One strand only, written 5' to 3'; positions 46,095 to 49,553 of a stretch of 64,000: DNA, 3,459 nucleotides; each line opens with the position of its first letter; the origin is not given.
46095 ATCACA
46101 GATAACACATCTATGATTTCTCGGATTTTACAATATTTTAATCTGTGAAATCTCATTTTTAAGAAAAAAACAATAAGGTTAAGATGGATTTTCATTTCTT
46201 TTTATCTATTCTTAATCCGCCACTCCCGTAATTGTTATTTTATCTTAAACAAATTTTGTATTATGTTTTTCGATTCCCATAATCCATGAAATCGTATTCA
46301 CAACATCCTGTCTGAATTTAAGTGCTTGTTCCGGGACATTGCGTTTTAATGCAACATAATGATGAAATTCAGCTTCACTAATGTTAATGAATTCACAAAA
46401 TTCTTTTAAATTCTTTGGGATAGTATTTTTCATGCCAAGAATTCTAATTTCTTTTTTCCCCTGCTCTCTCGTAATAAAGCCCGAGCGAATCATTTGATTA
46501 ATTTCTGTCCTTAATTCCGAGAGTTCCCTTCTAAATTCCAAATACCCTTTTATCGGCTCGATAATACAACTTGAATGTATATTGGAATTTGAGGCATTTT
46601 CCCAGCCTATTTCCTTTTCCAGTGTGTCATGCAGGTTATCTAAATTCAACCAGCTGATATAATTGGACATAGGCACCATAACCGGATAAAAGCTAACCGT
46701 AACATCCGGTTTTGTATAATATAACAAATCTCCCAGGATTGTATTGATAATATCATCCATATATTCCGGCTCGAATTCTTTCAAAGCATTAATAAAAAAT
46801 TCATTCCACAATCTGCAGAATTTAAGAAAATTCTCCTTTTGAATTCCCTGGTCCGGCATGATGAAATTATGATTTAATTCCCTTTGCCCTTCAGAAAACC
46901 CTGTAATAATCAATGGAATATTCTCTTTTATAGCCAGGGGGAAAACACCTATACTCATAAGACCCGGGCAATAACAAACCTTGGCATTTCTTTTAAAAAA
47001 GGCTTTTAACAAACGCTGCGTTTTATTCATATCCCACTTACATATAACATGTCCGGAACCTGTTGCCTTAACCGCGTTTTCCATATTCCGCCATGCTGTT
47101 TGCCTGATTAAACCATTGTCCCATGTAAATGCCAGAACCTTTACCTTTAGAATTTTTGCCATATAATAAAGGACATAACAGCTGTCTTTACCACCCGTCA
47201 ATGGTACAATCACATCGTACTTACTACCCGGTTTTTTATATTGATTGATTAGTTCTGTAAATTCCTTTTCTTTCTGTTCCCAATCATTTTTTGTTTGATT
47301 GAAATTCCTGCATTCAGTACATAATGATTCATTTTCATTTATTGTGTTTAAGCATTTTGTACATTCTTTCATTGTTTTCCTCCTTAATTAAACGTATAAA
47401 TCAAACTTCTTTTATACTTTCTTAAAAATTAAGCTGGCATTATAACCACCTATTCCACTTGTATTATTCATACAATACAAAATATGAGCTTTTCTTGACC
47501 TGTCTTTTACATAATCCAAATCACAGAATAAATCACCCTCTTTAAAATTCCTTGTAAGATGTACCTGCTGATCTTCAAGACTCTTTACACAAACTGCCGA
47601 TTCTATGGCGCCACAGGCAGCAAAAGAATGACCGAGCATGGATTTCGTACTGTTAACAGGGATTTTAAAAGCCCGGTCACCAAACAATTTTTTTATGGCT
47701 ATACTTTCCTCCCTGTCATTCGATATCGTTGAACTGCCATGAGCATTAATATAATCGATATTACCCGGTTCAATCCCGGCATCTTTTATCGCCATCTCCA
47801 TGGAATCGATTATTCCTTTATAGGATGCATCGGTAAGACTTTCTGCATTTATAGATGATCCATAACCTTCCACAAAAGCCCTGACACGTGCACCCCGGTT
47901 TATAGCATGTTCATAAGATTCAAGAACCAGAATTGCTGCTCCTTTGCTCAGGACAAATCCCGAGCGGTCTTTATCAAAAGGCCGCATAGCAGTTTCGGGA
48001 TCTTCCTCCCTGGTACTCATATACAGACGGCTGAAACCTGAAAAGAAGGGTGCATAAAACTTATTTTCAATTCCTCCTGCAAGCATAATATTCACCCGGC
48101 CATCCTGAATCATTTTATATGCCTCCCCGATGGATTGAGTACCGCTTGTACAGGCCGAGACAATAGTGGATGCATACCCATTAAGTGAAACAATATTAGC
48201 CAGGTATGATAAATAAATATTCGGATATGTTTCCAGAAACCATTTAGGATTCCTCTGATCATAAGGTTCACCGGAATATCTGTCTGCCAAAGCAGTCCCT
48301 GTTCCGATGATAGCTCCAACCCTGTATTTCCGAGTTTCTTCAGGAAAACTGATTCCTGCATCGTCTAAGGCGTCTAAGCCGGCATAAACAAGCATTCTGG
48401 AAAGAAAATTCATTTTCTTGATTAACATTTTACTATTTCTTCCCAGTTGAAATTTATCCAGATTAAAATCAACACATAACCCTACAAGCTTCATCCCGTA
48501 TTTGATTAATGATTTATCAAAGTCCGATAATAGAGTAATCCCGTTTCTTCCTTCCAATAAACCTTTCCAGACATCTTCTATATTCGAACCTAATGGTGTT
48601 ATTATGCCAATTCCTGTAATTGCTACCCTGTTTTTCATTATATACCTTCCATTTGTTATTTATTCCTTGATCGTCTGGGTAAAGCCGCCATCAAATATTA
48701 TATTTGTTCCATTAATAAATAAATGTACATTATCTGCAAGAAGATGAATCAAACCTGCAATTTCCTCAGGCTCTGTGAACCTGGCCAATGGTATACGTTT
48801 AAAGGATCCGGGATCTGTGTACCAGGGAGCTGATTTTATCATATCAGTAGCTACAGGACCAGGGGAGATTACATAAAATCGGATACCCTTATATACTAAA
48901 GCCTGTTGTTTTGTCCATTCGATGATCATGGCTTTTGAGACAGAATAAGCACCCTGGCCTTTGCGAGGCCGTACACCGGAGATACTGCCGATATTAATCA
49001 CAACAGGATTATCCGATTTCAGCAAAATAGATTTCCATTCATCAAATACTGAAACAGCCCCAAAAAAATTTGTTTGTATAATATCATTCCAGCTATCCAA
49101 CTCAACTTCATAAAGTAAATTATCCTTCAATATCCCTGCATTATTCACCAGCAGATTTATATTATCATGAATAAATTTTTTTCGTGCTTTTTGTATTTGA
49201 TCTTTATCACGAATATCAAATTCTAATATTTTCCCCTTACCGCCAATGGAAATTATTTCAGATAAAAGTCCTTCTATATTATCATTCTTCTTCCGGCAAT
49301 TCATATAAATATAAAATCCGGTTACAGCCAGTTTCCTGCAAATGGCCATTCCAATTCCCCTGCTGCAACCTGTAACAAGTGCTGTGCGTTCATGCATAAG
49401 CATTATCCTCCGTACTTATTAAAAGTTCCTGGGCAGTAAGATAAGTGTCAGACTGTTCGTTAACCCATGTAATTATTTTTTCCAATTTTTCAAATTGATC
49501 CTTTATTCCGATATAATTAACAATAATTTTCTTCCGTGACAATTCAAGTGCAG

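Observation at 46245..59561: Thirteen-gene orphan type II PKS/FAS-like biosynthetic cluster with an unusual accessory set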

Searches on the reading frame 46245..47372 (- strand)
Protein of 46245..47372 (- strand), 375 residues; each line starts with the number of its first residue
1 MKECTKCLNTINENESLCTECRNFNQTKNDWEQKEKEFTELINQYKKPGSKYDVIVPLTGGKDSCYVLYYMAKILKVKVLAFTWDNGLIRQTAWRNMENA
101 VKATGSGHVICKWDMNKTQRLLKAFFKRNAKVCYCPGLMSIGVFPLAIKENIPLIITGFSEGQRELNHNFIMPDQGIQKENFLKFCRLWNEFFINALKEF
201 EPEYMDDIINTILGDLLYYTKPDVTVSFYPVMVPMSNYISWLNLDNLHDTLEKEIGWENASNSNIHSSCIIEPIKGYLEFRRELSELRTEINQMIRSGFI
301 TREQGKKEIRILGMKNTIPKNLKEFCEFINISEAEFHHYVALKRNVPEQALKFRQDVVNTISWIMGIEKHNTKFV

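Call 4: search_protein_families(library=pfam, proteins=[window:46245-47372:-], max_evalue=0.01)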
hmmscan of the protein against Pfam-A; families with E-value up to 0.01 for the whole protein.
window:46245-47372:- (375 aa): 0 families

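Call 6: search_protein_families(library=ncbifam, proteins=[window:46245-47372:-], max_evalue=0.01)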
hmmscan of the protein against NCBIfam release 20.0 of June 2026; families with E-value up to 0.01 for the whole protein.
window:46245-47372:- (375 aa): 3 families
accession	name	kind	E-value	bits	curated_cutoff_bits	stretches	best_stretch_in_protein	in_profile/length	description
TIGR03573.1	WbuX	subfamily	3.9e-46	158.1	203.2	1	1-340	1-343/344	N-acetyl sugar amidotransferase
NF005299.0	PRK06827.1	subfamily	0.0036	16.1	327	1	191-242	303-354/383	phosphoribosylpyrophosphate synthetase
TIGR00268.2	TIGR00268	equivalog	0.0039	16.5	150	1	53-121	15-84/259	ATP-dependent sacrificial sulfur transferase LarE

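Call 24: search_solved_structures(query=window:46245-47372:-, max_evalue=1, show_alignments=1)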
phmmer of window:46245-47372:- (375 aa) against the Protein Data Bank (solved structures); distinct sequences matched with E-value up to 1: 9.
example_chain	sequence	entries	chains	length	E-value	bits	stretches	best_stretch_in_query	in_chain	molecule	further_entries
8wex_A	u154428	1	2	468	5.7e-13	51.5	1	13-162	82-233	N-acetyl sugar amidotransferase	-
7zu9_A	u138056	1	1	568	0.01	17.8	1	41-115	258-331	Glutamine amidotransferase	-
4wim_A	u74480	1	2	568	0.012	17.5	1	41-115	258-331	GMP synthetase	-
3uow_A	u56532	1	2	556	0.012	17.5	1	41-115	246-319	GMP synthetase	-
4wio_A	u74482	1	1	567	0.017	17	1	41-115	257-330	GMP synthetase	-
2ywb_A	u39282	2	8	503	0.021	16.7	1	27-110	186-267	GMP synthase [glutamine-hydrolyzing]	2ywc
7rpr_A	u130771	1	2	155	0.031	16.1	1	284-366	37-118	Fibronectin-binding lipoprotein FbpA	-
3p52_A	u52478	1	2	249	0.068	15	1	29-148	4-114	NH(3)-dependent NAD(+) synthetase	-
2yb8_B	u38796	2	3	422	0.87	11.4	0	51-118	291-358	PROBABLE HISTONE-BINDING PROTEIN CAF1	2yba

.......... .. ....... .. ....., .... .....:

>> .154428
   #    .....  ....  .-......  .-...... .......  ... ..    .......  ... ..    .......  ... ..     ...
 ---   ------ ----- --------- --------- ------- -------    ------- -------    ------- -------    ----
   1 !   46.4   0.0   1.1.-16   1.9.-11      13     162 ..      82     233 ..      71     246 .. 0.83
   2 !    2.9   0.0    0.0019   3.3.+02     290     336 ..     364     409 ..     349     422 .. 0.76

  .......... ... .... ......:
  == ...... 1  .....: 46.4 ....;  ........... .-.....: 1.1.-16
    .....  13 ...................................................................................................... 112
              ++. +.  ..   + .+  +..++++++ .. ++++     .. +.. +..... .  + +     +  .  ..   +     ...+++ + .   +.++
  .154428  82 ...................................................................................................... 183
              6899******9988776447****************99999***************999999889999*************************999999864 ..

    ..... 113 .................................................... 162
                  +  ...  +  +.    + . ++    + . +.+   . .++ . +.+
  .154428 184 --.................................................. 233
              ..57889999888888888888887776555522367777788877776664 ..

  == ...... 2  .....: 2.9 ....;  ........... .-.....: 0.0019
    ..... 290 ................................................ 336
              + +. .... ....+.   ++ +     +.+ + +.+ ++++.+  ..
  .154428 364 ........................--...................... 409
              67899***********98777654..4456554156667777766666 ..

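Call 37: search_protein_families(library=pfam, proteins=[window:46245-47372:-], max_evalue=1)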
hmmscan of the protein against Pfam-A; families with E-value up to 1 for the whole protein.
window:46245-47372:- (375 aa): 2 families
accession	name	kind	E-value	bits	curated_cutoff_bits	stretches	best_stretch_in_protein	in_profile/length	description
PF03993.17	DUF349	-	0.029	15.1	23.9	1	15-48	36-69/75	Domain of Unknown Function (DUF349)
PF00566.25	RabGAP-TBC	-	0.065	13.3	25.2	1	119-238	74-166/216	Rab-GTPase-TBC domain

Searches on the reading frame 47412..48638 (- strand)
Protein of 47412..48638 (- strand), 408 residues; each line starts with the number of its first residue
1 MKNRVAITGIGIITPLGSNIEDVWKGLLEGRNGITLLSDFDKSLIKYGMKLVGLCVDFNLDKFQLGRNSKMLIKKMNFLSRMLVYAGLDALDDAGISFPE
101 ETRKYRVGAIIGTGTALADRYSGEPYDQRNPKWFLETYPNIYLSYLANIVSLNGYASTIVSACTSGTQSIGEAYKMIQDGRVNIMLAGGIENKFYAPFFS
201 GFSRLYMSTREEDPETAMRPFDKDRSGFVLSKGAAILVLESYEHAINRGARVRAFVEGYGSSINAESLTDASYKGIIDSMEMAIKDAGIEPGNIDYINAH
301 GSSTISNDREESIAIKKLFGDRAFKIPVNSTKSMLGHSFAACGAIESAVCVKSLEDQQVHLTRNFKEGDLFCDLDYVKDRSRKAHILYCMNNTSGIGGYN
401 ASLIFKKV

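Call 4: search_protein_families(library=pfam, proteins=[window:47412-48638:-], max_evalue=0.01)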
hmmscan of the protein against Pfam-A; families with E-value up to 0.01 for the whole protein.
window:47412-48638:- (408 aa): 3 families
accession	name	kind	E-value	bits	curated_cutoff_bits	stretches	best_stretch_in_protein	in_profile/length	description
PF00109.32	ketoacyl-synt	-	3.8e-36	125.4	20.8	1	3-245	2-252/252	Beta-ketoacyl synthase, N-terminal domain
PF02801.28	Ketoacyl-synt_C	-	5.1e-27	94.7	20.8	1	254-365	2-118/119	Beta-ketoacyl synthase, C-terminal domain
PF00108.29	Thiolase_N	-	6.3e-06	26.2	26.4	1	153-192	75-114/260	Thiolase, N-terminal domain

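Call 6: search_protein_families(library=ncbifam, proteins=[window:47412-48638:-], max_evalue=0.01)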
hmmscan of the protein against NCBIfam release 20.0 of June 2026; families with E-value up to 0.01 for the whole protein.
window:47412-48638:- (408 aa): 40 families (the best 25 are shown)
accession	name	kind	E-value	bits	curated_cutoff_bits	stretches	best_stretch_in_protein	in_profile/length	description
NF005589.0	PRK07314.1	subfamily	8.1e-108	360.8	387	1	2-408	3-412/413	beta-ketoacyl-ACP synthase II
TIGR03150.1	fabF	equivalog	1.1e-107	360.3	493.75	1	3-406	1-407/407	beta-ketoacyl-ACP synthase II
NF004970.0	PRK06333.1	subfamily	1.5e-83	281.1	525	1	2-407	3-421/424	beta-ketoacyl-ACP synthase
NF006434.0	PRK08722.1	equivalog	1.9e-80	270.8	759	1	2-408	3-414/414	beta-ketoacyl-ACP synthase II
NF006274.0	PRK08439.1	equivalog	7.1e-79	265.5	621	1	3-408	2-406/406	beta-ketoacyl-ACP synthase II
NF006587.0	PRK09116.1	equivalog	9.8e-75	251.8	470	1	3-408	2-407/408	beta-ketoacyl-ACP synthase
NF005916.1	PRK07910.1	equivalog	1e-67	228.9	560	1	4-407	13-417/418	KasA/KasB family beta-ketoacyl-ACP synthase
NF005076.0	PRK06501.1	equivalog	1.2e-67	228.6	629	2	146-406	158-421/425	beta-ketoacyl-ACP synthase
NF005935.0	PRK07967.1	equivalog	4.5e-64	216.8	630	1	3-407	2-403/406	beta-ketoacyl-ACP synthase I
NF005490.0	PRK07103.1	equivalog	6.2e-62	210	445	1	2-407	3-412/414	polyketide beta-ketoacyl:acyl carrier protein synthase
NF004618.0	PRK05952.1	equivalog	1.4e-55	188.8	455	1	4-407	3-382/384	beta-ketoacyl-ACP synthase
NF058662.1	cispenta_AmcF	equivalog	4e-53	180.7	325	1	5-406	2-368/369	cispentacin biosynthesis acyltransferase subunit AmcF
NF006618.0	PRK09185.1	subfamily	9.7e-51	173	407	1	3-407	3-392/394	beta-ketoacyl-ACP synthase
NF040607.1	mycolic_Pks13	equivalog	4.8e-26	90.6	2100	1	5-377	103-487/1680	polyketide synthase Pks13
NF045894.1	PKS_plus_SDR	equivalog_domain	3e-23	81.5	1740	1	76-358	87-369/1515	type I polyketide synthase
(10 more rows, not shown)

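Call 44: search_solved_structures(query=window:47412-48638:-, max_evalue=1e-30, show_alignments=0)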
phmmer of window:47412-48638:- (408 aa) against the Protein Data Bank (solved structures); distinct sequences matched with E-value up to 1e-30: 70 (the best 60 are shown).
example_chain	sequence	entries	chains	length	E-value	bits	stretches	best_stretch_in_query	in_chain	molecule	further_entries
6okg_A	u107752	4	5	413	8.8e-84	284.9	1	2-408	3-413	3-oxoacyl-[acyl-carrier-protein] synthase 2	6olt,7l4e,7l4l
1b3n_A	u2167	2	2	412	9.2e-84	284.9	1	2-408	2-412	PROTEIN (KETOACYL ACYL CARRIER PROTEIN SYNTHASE 2) | BETA-KETOACYL ACP SYNTHASE II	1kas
2gfw_A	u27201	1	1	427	1e-83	284.7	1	2-408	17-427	3-oxoacyl-[acyl-carrier-protein] synthase 2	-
4r8e_A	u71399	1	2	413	1.9e-83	283.8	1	2-408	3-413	3-oxoacyl-[acyl-carrier-protein] synthase 2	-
2gfy_A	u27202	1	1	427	7.1e-83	282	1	2-408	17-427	3-oxoacyl-[acyl-carrier-protein] synthase 2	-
3hnz_A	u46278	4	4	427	2e-82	280.5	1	2-408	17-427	3-oxoacyl-[acyl-carrier-protein] synthase 2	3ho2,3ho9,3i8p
2gfv_A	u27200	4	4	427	4.8e-82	279.2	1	2-408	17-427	3-oxoacyl-[acyl-carrier-protein] synthase 2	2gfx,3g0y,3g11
9lpl_A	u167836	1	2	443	5.5e-82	279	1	2-408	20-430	3-oxoacyl-[acyl-carrier-protein] synthase 2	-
4ls5_A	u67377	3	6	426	6.8e-82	278.7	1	2-407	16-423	3-oxoacyl-[acyl-carrier-protein] synthase 2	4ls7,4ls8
4ls6_A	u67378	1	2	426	9e-82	278.3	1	2-407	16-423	3-oxoacyl-[acyl-carrier-protein] synthase 2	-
5sxo_A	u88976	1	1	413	2.3e-78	267.1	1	2-408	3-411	3-oxoacyl-[acyl-carrier-protein] synthase 2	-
3o04_A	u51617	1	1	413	8.2e-78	265.3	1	2-408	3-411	beta-keto-acyl carrier protein synthase II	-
1j3n_A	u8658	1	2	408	2.8e-75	256.9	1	3-408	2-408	3-oxoacyl-(acyl-carrier protein) synthase II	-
4qav_A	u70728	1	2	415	6.7e-74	252.4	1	3-407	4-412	3-oxoacyl-[acyl-carrier-protein] synthase 2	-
1e5m_A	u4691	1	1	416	1e-72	248.6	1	2-407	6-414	BETA KETOACYL ACYL CARRIER PROTEIN SYNTHASE II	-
1tqy_A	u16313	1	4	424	1e-62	215.6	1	1-406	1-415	Actinorhodin polyketide putative beta-ketoacyl synthase 1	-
6kxd_A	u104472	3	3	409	3.3e-52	181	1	2-405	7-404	Ketosynthase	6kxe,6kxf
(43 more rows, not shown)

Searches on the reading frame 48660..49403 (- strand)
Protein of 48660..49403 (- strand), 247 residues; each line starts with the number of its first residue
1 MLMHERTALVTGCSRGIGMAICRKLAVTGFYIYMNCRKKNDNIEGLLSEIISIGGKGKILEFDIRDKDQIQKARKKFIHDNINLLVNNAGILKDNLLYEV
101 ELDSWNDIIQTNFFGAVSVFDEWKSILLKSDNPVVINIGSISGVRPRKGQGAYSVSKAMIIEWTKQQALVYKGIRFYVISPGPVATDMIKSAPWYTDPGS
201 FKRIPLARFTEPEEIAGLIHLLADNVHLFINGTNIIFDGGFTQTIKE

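Call 4: search_protein_families(library=pfam, proteins=[window:48660-49403:-], max_evalue=0.01)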
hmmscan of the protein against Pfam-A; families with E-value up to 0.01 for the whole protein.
window:48660-49403:- (247 aa): 4 families
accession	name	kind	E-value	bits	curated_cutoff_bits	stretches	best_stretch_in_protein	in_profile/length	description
PF00106.31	adh_short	-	6.4e-39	133.9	26.6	1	7-191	2-189/195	short chain dehydrogenase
PF13561.12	adh_short_C2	-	3e-36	125.6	27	1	14-242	3-236/236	Enoyl-(Acyl carrier protein) reductase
PF08659.16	KR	-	5.1e-12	46.5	22.6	1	7-159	2-155/180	KR domain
PF01370.27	Epimerase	-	0.0012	18.8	20.9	1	8-178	1-166/240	NAD dependent epimerase/dehydratase family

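Call 6: search_protein_families(library=ncbifam, proteins=[window:48660-49403:-], max_evalue=0.01)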
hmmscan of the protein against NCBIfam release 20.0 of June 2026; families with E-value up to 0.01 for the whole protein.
window:48660-49403:- (247 aa): 220 families (the best 25 are shown)
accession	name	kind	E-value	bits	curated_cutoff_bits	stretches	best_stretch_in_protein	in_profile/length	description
TIGR01830.1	3oxo_ACP_reduc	equivalog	1.7e-47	162.1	297.75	1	8-241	1-238/239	3-oxoacyl-[acyl-carrier-protein] reductase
NF053542.1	FlxB_rubin_SDR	equivalog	4.8e-47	160.7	340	1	7-240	2-238/239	flexirubin biosynthesis SDR family reductase FlxB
NF009466.0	PRK12826.1-2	subfamily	1.7e-45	155.4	222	1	4-241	2-244/248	3-oxoacyl-ACP reductase FabG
NF005559.1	PRK07231.1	subfamily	1.6e-41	142.5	215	1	4-242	3-248/249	glucose 1-dehydrogenase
NF004200.0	PRK05653.1-5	equivalog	3.5e-41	141.4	273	1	6-241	3-241/242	3-oxoacyl-ACP reductase FabG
TIGR01829.1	AcAcCoA_reduct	subfamily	1.9e-40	139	302.1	1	6-241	1-240/242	acetoacetyl-CoA reductase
NF009464.0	PRK12824.1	subfamily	2.1e-40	138.9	269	1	5-241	2-242/245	3-oxoacyl-ACP reductase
NF004197.0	PRK05653.1-1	equivalog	1.1e-39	136.5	332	1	3-242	5-247/249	3-oxoacyl-ACP reductase FabG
NF004198.0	PRK05653.1-3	equivalog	7.4e-39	133.7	296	1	3-241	5-246/248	3-oxoacyl-ACP reductase FabG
NF004199.0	PRK05653.1-4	equivalog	1.7e-38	132.6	301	1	3-241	3-245/247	3-oxoacyl-ACP reductase FabG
NF005067.0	PRK06484.1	equivalog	7.8e-35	120.4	713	1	4-242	8-252/524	short chain dehydrogenase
TIGR01831.1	fabG_rel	equivalog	4.8e-34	117.8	338.85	1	9-240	2-237/239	3-ketoacyl-ACP reductase FabG2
NF047420.2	EF_P_mod_YmfI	equivalog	1.3e-33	116.7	238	1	7-241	1-235/236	elongation factor P 5-aminopentanone reductase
NF052558.1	MBtsdlDhBudC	equivalog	4e-33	115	270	1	5-242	3-242/250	meso-2,3-butanediol dehydrogenase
NF004778.0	PRK06124.1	equivalog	4.6e-33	114.7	303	1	3-243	9-254/256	SDR family oxidoreductase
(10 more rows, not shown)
